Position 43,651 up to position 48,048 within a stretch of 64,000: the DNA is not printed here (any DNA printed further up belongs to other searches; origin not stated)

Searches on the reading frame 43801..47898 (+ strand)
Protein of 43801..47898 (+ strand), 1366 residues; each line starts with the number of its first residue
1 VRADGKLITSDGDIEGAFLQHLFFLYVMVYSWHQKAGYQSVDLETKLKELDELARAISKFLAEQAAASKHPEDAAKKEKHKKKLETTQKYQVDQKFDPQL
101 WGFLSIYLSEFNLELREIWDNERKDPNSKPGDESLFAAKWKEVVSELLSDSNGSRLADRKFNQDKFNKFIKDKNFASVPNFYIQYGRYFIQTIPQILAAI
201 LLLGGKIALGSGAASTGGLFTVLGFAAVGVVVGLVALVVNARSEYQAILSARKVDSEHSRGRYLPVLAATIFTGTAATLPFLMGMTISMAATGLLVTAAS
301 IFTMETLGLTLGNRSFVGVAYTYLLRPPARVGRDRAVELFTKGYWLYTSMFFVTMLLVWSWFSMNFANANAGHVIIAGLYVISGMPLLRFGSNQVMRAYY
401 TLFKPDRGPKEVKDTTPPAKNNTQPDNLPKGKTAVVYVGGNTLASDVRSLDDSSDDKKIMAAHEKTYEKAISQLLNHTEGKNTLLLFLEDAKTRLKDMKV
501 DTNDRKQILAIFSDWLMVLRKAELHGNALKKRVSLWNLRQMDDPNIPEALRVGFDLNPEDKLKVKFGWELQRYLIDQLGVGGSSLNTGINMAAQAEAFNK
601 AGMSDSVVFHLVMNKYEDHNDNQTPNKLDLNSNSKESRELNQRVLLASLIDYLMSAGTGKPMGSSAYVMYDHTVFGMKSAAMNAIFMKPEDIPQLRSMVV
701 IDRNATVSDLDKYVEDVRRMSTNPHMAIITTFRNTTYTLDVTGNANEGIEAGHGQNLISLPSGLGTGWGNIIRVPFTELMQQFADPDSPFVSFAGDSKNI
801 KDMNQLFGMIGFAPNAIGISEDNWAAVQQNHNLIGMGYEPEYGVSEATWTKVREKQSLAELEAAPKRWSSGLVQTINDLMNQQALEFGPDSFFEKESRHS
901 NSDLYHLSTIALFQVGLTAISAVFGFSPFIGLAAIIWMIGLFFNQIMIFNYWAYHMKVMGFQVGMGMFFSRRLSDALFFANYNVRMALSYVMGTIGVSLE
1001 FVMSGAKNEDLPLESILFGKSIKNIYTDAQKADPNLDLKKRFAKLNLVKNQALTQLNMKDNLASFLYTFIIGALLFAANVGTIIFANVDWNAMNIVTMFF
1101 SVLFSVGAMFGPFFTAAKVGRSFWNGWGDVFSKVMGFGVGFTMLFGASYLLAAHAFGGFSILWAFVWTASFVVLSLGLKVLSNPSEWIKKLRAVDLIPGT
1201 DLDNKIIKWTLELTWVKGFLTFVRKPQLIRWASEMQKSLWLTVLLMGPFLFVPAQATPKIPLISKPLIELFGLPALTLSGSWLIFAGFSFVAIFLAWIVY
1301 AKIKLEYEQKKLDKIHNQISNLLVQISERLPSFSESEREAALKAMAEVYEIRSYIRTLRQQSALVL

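Call 43: search_protein_families(library=pfam, proteins=[window:43801-47898:+], max_evalue=5)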
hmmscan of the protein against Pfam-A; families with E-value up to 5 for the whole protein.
window:43801-47898:+ (1366 aa): 1 family
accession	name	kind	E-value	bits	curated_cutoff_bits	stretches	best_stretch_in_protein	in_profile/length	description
PF15198.11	Dexa_ind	-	0.13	12.9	27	1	928-971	15-56/90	Dexamethasone-induced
